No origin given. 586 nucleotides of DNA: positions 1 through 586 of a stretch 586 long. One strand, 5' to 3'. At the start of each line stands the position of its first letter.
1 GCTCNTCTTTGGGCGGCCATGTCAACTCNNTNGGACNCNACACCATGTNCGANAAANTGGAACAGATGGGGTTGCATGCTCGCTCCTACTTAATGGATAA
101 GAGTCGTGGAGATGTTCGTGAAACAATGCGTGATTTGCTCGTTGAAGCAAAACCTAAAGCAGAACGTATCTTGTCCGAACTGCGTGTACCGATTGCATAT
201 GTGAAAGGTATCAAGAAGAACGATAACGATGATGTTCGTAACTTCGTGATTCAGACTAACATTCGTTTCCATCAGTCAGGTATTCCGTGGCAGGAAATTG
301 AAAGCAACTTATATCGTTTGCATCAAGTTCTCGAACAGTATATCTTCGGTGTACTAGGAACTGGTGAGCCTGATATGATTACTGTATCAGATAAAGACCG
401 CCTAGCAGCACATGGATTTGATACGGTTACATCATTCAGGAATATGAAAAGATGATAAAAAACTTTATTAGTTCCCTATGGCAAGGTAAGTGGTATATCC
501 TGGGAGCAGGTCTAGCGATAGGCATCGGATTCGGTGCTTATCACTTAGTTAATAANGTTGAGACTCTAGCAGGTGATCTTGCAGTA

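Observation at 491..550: Downstream gene opens with a glycine-zipper transmembrane helix, a candidate holin, spanin-like or other small membrane-anchored protein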

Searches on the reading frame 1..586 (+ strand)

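Call 10: search_protein_families(library=pfam, proteins=[L001:5413-5853:+, L001:5787-6137:+, L001:4718-5413:+], max_evalue=1)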
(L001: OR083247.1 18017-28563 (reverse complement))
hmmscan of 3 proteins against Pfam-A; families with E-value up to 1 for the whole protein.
L001:5413-5853:+ (147 aa): 6 families
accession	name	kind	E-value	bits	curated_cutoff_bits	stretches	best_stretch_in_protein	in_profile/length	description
PF11221.13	Med21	-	0.014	16.2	37.3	1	34-98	70-134/144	Subunit 21 of Mediator complex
PF11382.13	MctB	-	0.051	13.7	25.6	1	20-69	17-67/306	Copper transport outer membrane protein, MctB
PF22905.2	Hydro_N_hd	-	0.065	13.6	27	1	37-94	107-163/195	Hydrolase N-terminal helical domain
PF08702.15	Fib_alpha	-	0.1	13.2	29.9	1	34-99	35-100/143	Fibrinogen alpha/beta chain family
PF16526.10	CLZ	-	0.11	13.3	26.7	0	42-94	18-70/71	C-terminal leucine zipper domain of cyclic nucleotide-gated channels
PF13334.11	DUF4094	-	0.36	11.8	24.5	0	61-97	51-85/90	Domain of unknown function (DUF4094)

L001:5787-6137:+ (117 aa): 0 families

L001:4718-5413:+ (232 aa): 0 families
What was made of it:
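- On Lambda Rz sequence family (Pfam Phage_lysis / Rz): No Pfam family scored above E 0.01, and none was Rz-related (call 10).
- Closest known: Phage lambda Rz / Rz1. Different: No sequence relationship is detectable; there is no hit to the Pfam Rz family (call 10).
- There is no Pfam hit, including to the lambda Rz family (call 10).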

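Call 11: search_protein_families(library=phrogs, proteins=[L001:5413-5853:+, L001:5787-6137:+, L001:4718-5413:+], max_evalue=0.01)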
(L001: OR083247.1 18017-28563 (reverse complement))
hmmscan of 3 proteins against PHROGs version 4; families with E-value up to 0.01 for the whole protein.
L001:5413-5853:+ (147 aa): 1 family
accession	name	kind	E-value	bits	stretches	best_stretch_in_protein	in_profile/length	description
phrog_739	-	lysis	9.2e-37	127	1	11-129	5-122/122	Rz-like spanin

L001:5787-6137:+ (117 aa): 1 family
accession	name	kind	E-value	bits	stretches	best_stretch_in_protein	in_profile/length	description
phrog_812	-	lysis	8.8e-29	100.7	1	1-109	1-100/102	Rz-like spanin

L001:4718-5413:+ (232 aa): 2 families
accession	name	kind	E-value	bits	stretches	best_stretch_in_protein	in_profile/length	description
phrog_4243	-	unknown function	6e-114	381.1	1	1-232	1-232/232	-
phrog_27961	-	unknown function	5.6e-08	34.1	1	1-46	1-42/142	-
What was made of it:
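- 1..455 (+): 3' part of the upstream gene, the homologue of BF23_00049 / T5p046 (232 aa, function unknown). Its TGA stop at 453-455 overlaps the spanin start. Bases 1 to about 60 are poor-quality read. PHROG 4243, E 6e-114 (call 11).
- On Two-component spanin, i-spanin subunit (T5 / T4-PseT.3 family, PHROG 739): PHROG 739 at E 9.2e-37 for the full BF23 protein and 1.2e-3 for the 45-aa window fragment (call 11). It hits PHROG 812 at E 8.8e-29 (call 11).
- On Holin (T4 T-type or other): There are no holin hits (calls 10, 11).
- The full protein hits PHROG 739 'Rz-like spanin' at E 9.2e-37 (call 11). This protein hits only spanin PHROGs (call 11).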

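Call 15: search_dna_similar(query=L001:5413-5853:+, collection=phages, mode=protein, max_rows=60, rows=spread, max_evalue=0.001)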
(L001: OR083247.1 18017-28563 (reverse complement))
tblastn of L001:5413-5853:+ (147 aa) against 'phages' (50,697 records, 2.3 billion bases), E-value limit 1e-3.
Records with a match: 542; places in all: 545; records where one place covers at least 80% of the query: 520.
Best place of each record, by identity: >=99% 1; 95-99% 9; 90-95% 85; 80-90% 345; 60-80% 4; <60% 98.
By first word of the organism name: Salmonella 273; Escherichia 131; Klebsiella 81; Phage 12; Bacteriophage 11; Aeromonas 5; Shigella 4; Pectobacterium 4; Providencia 4; Citrobacter 3; and 10 more.
By host as written in the record: - 65; Escherichia coli 42; Salmonella enterica subsp. enterica serovar Enteritidis PT1 39; Salmonella sp. 25; Klebsiella pneumoniae 25; Salmonella enterica 23; Salmonella enterica subsp. enterica serovar Enteritidis 21; Salmonella enterica subsp. enterica 19; and 126 more.
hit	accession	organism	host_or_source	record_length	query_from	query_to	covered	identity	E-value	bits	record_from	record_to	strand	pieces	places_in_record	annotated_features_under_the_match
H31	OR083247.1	Escherichia phage Bf23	Escherichia coli BW25113 strain K-12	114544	1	147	100%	100.0%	2e-82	268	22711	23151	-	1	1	I-spanin | O-spanin | hypothetical protein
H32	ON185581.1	Escherichia phage EC104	Escherichia coli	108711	1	147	100%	93.9%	2e-76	251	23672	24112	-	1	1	hypothetical protein (x2)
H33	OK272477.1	Escherichia phage JLBYU43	Escherichia coli K-12 MG1655 del ...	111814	1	147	100%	93.2%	1e-75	249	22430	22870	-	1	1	putative i-spanin | putative o-spanin | putative DNA polymerase III subunit epsilon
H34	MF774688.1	Salmonella phage SP1a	Gallus gallus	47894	1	147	100%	91.8%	2e-75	248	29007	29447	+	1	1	hypothetical protein (x2)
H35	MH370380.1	Salmonella phage S133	Salmonella enterica subsp. enterica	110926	1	147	100%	91.8%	2e-74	246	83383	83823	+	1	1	hypothetical protein (x3)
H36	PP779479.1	Salmonella phage 1Sgal2PP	Salmonella enterica subsp. enterica ...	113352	1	147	100%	91.8%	2e-74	246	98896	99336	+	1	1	hypothetical protein (x2)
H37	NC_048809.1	Salmonella phage 2-3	Salmonella enterica subsp. enterica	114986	1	147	100%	91.8%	2e-74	246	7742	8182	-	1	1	Rz-like spanin | hypothetical protein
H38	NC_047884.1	Escherichia phage saus132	pork sausage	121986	1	147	100%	91.8%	2e-74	246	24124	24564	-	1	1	Rz-like spanin | hypothetical protein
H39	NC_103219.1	Salmonella phage vB_SalS_ABTNLsp4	Salmonella enterica CVCC 503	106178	1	147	100%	90.5%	4e-74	245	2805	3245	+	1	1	hypothetical protein (x2)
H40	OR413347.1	Salmonella phage EH7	Salmonella enterica subsp. enterica ...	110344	1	147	100%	89.8%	3e-74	245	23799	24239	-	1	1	hypothetical protein (x2)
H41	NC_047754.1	Escherichia phage phiAPCEc03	Escherichia coli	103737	1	147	100%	89.8%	8e-73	241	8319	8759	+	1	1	Rz-like spanin | hypothetical protein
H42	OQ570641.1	Citrobacter phage YZU-L1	Citrobacter freundii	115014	1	147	100%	89.1%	2e-72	240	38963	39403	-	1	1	hypothetical protein (x2) | o-spanin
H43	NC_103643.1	Salmonella phage STWB21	Salmonella enterica subsp. enterica ...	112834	1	147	100%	88.4%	3e-72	239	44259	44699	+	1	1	hypothetical protein (x2)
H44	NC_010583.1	Escherichia phage Eps7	Escherichia coli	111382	1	147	100%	88.4%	3e-72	239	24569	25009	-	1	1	Rz-like spanin (x2) | hypothetical protein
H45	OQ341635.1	Salmonella phage PRF-SP13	Salmonella enterica subsp. enterica ...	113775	1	147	100%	88.4%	3e-72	239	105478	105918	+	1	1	hypothetical protein (x2)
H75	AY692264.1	Escherichia phage T5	-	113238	1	147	100%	85.0%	9e-67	224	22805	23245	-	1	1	hypothetical protein (x2) | HNH endonuclease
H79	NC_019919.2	Yersinia phage phiR2-01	Yersinia enterocolitica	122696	1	134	91%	77.6%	1e-57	197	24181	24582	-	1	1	g039: Rz-like spanin | g040: hypothetical protein | g039: ribosome_binding_site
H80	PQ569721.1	Klebsiella phage vB_Kpn_K7_rec21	Klebsiella pneumoniae K47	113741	1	145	99%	37.7%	1e-20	92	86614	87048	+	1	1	Rz-like spanin | hypothetical protein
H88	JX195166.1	Pectobacterium phage My1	-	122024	30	134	71%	42.9%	9e-18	84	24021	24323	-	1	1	hypothetical protein (x2)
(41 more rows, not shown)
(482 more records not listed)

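Call 24: find_homologous_proteins(query=L001:5413-5853:+, max_evalue=0.001)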
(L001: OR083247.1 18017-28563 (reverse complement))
Query L001:5413-5853:+ (147 aa): 64 proteins with E <= 0.001 among 97 candidates.
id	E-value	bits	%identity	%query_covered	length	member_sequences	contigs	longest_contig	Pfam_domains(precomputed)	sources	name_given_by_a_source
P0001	4.4e-89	314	100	100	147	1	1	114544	-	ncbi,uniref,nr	ncbi:I-spanin [Escherichia phage Bf23]|uniref:I-spanin n=1 Tax=Escherichia phage Bf23 TaxID=2932881 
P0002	1.1e-87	309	98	100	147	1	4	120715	-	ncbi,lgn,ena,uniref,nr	ncbi:hypothetical protein EASG3_00045 [Escherichia phage vB_EcoS_EASG3]|uniref:Rz-like lysis protein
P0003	2.1e-87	308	97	100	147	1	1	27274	-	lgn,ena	-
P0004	4.0e-87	307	97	100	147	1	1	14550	-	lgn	-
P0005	7.9e-87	306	97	100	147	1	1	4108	-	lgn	-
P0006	8.0e-87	306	97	100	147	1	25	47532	-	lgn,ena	-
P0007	1.0e-86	306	96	100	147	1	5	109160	-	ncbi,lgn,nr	ncbi:hypothetical protein A4M93_004854 [Salmonella enterica subsp. enterica]|nr:hypothetical protein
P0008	1.5e-86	305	97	100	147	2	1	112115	-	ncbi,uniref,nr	ncbi:hypothetical protein ESCO30_00154 [Escherichia phage vB_EcoS_ESCO30]|uniref:I-spanin n=1 Tax=Es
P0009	2.8e-86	304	97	100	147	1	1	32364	-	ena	-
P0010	4.8e-86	304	97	100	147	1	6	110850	-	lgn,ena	-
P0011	5.6e-86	303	96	100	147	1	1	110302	-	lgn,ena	-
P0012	1.8e-85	302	96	100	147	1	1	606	-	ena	-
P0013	6.7e-85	300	95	100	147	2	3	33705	-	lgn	-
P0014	9.2e-85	300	95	100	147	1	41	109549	-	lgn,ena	-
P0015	3.1e-83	295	93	100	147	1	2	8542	-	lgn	-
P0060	2.3e-71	256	78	100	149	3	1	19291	-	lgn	-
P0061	8.4e-65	235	75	97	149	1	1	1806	-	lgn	-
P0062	1.5e-46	176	60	100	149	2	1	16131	-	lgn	-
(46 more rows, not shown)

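Call 26: get_annotated_region(hit=H80, flank=4000)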
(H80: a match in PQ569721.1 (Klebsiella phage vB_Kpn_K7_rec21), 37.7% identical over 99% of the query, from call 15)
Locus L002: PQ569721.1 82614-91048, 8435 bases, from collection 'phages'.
description: Klebsiella phage vB_Kpn_K7_rec21, complete genome.
organism: Klebsiella phage vB_Kpn_K7_rec21 (NCBI taxid 3412959)
taxonomy: Viruses
host: Klebsiella pneumoniae K47; source: -; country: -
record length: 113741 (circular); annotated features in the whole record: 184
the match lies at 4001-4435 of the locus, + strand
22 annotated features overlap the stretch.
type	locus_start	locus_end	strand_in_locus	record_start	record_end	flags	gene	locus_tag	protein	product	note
CDS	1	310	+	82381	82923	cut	-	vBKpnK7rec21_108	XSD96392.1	hypothetical protein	-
CDS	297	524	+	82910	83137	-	-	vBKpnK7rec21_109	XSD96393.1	hypothetical protein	-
CDS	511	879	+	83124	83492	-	-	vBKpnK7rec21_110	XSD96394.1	hypothetical protein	-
CDS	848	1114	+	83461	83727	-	-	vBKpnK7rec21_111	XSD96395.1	hypothetical protein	-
CDS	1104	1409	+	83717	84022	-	-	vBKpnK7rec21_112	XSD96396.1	hypothetical protein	-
CDS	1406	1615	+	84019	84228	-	-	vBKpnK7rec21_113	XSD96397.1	hypothetical protein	-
CDS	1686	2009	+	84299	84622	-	-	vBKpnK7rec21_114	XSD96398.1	hypothetical protein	-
CDS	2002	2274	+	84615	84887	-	-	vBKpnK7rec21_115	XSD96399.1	hypothetical protein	-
CDS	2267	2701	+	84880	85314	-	-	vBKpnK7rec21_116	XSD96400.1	hypothetical protein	-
CDS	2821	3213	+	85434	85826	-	-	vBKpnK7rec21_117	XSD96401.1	hypothetical protein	-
CDS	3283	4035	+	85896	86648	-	-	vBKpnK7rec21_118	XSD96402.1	hypothetical protein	-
CDS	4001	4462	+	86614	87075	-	-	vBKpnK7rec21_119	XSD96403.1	Rz-like spanin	-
CDS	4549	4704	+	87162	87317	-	-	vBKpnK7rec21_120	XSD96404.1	Rz-like spanin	-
CDS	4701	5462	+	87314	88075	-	-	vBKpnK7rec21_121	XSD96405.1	deoxynucleoside monophosphate kinase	-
CDS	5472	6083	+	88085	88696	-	-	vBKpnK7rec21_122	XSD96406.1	ATP-dependent protease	-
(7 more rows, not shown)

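Call 27: get_annotated_region(hit=H88, flank=3000)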
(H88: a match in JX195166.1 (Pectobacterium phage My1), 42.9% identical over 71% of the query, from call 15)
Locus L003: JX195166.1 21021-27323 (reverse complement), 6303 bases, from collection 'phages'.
description: Pectobacterium phage My1, complete genome.
organism: Pectobacterium phage My1 (NCBI taxid 1204539)
taxonomy: Viruses; Duplodnaviria; Heunggongvirae; Uroviricota; Caudoviricetes; Demerecviridae; Mccorquodalevirinae; Myunavirus; Myunavirus My1
host: -; source: -; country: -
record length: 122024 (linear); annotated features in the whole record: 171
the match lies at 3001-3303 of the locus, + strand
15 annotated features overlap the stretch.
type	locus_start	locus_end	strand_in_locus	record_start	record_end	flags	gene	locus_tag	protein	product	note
tRNA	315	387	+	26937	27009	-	-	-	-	tRNA-Gln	-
CDS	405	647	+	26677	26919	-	-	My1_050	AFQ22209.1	hypothetical protein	-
CDS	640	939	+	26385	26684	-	-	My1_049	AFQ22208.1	hypothetical protein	-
CDS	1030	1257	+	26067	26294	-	-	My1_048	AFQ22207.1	hypothetical protein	-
CDS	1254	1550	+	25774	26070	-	-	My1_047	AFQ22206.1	hypothetical protein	-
CDS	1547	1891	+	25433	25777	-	-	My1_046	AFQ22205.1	hypothetical protein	-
CDS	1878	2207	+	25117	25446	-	-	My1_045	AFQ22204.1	hypothetical protein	-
CDS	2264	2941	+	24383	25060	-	-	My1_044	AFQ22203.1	hypothetical protein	-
CDS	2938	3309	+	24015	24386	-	-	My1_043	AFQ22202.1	hypothetical protein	-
CDS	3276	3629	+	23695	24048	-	-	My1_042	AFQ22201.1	hypothetical protein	-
CDS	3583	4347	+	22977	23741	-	-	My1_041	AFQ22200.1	putative deoxynucleoside-5'-monophosphate kinase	-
CDS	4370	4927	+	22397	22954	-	-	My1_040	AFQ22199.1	putative ATP-dependent Clp protease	-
CDS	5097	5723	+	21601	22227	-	-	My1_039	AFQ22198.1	putative holin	-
CDS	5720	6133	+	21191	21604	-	-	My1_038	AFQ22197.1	putative endolysin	-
CDS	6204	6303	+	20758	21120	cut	-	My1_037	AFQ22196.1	hypothetical protein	-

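Call 36: search_protein_representatives(protein=P0001)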
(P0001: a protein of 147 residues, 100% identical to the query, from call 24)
Query: 147 residues. Proteins with E-value up to 0.001 (for the whole library): 33; up to 1e-10: 7; up to 1e-30: 1. The best 33 are listed.
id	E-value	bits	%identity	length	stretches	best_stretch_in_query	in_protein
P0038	8.3e-80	281.8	89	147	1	1-147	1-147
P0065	1.8e-27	112.5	47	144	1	21-144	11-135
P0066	5.6e-24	101.2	38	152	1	4-145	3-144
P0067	1.1e-19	87.3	36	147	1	2-146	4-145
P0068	5.0e-19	85.2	32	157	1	2-143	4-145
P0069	7.2e-17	78.2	43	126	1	15-134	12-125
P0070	4.4e-12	62.7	38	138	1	5-135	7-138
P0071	5.3e-10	56.0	29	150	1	34-138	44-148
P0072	5.5e-10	55.9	72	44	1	2-41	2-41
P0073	2.2e-08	50.7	34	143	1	49-134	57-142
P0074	2.9e-08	50.3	32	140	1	45-136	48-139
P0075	6.1e-08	49.3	30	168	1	31-144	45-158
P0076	2.8e-07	47.2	37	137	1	16-136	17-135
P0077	6.0e-07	46.1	31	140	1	3-136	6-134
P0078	1.1e-06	45.2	28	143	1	30-138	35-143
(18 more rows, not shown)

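Call 42: get_annotated_region(hit=H75, flank=4500)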
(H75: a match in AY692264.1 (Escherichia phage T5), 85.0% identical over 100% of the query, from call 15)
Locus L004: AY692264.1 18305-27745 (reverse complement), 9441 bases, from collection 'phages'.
description: Bacteriophage T5 strain st0 deletion mutant, complete genome.
organism: Escherichia phage T5 (NCBI taxid 2695836)
taxonomy: Viruses; Duplodnaviria; Heunggongvirae; Uroviricota; Caudoviricetes; Demerecviridae; Markadamsvirinae; Tequintavirus; Tequintavirus T5
host: -; source: -; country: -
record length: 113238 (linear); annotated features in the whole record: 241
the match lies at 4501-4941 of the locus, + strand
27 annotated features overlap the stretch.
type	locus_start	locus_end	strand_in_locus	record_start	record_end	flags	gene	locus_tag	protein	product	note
CDS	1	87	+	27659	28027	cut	-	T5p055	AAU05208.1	pyruvate formate-lyase related protein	contains glycine radical motif (PF01228) and acid-induced glycyl radical enzyme (COG3445)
CDS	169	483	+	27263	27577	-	-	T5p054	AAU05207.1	hypothetical protein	-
CDS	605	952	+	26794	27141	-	-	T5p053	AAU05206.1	hypothetical protein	-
regulatory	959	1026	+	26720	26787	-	-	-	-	promoter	putative promoter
CDS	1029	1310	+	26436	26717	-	-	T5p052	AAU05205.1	hypothetical protein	-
CDS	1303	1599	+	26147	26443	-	-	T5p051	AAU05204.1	hypothetical protein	-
CDS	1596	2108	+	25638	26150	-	-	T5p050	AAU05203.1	hypothetical protein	-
CDS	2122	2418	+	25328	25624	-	-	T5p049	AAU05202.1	hypothetical protein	-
CDS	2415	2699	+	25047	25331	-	-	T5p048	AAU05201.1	hypothetical protein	-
CDS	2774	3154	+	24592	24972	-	-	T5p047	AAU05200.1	hypothetical protein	-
regulatory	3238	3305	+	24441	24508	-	-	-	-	promoter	putative promoter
CDS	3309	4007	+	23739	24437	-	-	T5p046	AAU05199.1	hypothetical protein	-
CDS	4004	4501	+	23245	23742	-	-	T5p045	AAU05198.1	HNH endonuclease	-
CDS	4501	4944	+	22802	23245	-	-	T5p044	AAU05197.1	hypothetical protein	-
CDS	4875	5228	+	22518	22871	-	-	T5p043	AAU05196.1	hypothetical protein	-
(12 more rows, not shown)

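Call 43: get_annotated_region(hit=H79, flank=600)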
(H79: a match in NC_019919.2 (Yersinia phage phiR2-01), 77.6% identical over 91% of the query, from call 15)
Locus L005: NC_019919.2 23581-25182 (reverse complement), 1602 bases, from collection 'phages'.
description: Yersinia phage phiR201 complete genome.
organism: Yersinia phage phiR2-01 (NCBI taxid 1206557)
taxonomy: Viruses; Duplodnaviria; Heunggongvirae; Uroviricota; Caudoviricetes; Demerecviridae; Markadamsvirinae; Epseptimavirus; Epseptimavirus R201
host: Yersinia enterocolitica; source: -; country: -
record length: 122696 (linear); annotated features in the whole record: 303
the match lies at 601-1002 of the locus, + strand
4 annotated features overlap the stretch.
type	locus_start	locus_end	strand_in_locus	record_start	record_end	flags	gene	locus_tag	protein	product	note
CDS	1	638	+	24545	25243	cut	g040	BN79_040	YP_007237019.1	hypothetical protein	-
CDS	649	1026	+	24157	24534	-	g039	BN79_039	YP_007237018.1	Rz-like spanin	-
regulatory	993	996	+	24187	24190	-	g039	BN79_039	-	ribosome_binding_site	-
CDS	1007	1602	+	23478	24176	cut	g038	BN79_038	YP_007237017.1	endonuclease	-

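Call 44: get_annotated_region(hit=H44, flank=600)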
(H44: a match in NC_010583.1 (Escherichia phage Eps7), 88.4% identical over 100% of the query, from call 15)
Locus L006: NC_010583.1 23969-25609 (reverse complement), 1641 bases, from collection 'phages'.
description: Enterobacteria phage EPS7, complete genome.
organism: Escherichia phage Eps7 (NCBI taxid 2886918)
taxonomy: Viruses; Duplodnaviria; Heunggongvirae; Uroviricota; Caudoviricetes; Demerecviridae; Markadamsvirinae; Epseptimavirus; Epseptimavirus EPS7
host: Escherichia coli; source: -; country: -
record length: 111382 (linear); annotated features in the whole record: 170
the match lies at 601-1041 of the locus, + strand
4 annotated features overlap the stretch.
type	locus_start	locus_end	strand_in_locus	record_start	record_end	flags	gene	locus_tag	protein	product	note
CDS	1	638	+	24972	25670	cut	-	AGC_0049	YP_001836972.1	hypothetical protein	-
CDS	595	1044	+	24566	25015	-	-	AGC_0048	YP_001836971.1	Rz-like spanin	-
CDS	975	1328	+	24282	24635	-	-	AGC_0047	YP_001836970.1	Rz-like spanin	-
CDS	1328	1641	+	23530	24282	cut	-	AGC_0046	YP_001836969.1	deoxynucleoside monophosphate kinase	-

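Call 45: find_encoding_contigs(protein=P0062, flank=5000, max_places=2)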
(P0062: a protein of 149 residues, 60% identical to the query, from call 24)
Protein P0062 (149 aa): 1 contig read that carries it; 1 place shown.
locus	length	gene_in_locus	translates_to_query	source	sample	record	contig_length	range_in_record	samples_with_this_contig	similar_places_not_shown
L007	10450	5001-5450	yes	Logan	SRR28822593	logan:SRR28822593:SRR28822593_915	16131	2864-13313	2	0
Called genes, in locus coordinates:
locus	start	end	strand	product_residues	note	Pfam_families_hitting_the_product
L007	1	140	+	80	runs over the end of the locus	-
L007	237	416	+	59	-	PF23965:DUF7293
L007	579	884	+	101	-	-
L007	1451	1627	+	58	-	-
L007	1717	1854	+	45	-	-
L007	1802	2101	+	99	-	-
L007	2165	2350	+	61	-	-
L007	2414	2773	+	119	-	PF23967:DUF7295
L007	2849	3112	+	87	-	-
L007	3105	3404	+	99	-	-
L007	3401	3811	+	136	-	-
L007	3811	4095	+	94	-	PF23800:DUF7176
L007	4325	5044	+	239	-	-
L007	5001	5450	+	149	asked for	-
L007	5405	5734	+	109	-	PF26831:Phage_T4_Spanin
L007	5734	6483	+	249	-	PF21448:DNMK (weak)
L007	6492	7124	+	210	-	PF00574:CLP_protease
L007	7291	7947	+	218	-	PF11031:Phage_holin_T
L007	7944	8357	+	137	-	-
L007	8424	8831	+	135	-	-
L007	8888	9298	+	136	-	-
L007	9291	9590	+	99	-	PF00085:Thioredoxin (weak)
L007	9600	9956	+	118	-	-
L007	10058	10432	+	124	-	PF23768:DUF7167 (faint)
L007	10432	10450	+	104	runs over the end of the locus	-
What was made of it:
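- On Two-component spanin, i-spanin subunit (T5 / T4-PseT.3 family, PHROG 739): A clade member's partner carries a precomputed PF26831 Phage_T4_Spanin hit (call 45).
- Tried and rejected: A precomputed PF26831 Phage_T4_Spanin hit does exist for one clade member (call 45), so the local copy probably lacks that model.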

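Call 46: find_encoding_contigs(protein=P0061, flank=1500, max_places=1)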
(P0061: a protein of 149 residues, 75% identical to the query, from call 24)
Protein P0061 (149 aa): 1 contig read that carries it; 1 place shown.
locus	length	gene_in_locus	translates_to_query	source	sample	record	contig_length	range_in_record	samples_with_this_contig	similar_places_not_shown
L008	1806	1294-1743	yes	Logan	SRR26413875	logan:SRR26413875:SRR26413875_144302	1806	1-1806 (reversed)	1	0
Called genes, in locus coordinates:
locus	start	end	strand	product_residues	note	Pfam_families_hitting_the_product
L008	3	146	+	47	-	?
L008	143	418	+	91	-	PF23800:DUF7176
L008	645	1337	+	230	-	-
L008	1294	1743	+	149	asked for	-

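Call 47: find_encoding_contigs(protein=P0060, flank=1500, max_places=1)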
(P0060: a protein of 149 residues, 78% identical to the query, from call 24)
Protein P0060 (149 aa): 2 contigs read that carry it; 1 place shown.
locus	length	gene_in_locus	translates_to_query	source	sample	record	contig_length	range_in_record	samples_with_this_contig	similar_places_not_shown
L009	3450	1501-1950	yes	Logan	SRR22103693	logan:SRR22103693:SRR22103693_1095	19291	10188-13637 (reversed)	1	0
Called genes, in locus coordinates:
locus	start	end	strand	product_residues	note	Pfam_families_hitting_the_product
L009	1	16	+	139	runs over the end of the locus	-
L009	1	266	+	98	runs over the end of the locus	-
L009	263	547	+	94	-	PF23800:DUF7176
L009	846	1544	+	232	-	-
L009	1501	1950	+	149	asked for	-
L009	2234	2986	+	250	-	PF21448:DNMK (weak)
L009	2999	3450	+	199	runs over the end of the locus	PF00574:CLP_protease (weak)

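Call 48: search_protein_families(library=pfam, proteins=[L007:5405-5731:+, L001:5787-6137:+, L002:4375-4701:+, L003:3276-3626:+, L001:7661-8314:+, L001:8314-8724:+, L001:6905-7501:+], max_evalue=10)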
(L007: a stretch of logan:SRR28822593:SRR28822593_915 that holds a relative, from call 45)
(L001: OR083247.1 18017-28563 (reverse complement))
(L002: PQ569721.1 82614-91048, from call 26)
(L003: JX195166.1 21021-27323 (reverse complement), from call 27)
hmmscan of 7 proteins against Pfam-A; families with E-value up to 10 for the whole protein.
L007:5405-5731:+ (109 aa): 0 families

L001:5787-6137:+ (117 aa): 0 families

L002:4375-4701:+ (109 aa): 0 families

L003:3276-3626:+ (117 aa): 0 families

L001:7661-8314:+ (218 aa): 2 families
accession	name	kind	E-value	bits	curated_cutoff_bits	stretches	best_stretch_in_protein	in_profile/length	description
PF11031.13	Phage_holin_T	-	2.2e-112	374.6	22.2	1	3-217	2-233/233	Bacteriophage T holin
PF22086.1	DUF6940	-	0.098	13.4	27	1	69-117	72-120/168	Family of unknown function (DUF6940)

L001:8314-8724:+ (137 aa): 2 families
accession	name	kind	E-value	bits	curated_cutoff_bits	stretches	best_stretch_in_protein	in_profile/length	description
PF13539.11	Peptidase_M15_4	-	2.9e-05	25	25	1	62-120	5-65/70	D-alanyl-D-alanine carboxypeptidase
PF02557.22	VanY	-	0.0075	16.5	25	1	47-123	47-123/132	D-alanyl-D-alanine carboxypeptidase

L001:6905-7501:+ (199 aa): 2 families
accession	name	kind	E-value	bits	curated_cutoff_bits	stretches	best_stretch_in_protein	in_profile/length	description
PF00574.28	CLP_protease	-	4.7e-08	33.6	20.2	1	41-139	39-139/182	Clp protease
PF25145.1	NfeD1b_N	-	0.0013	18.7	40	1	44-111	27-93/189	NfeD1b, N-terminal domain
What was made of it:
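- On Holin (T4 T-type or other): The T-type holin is a separate gene, BF23_00044, with PF11031 at E 2.2e-112 (call 48).
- The phage carries a bona fide T-type holin next to its endolysin (PF11031, E 2e-112, call 48).
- Tried and rejected: No hits (call 48).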
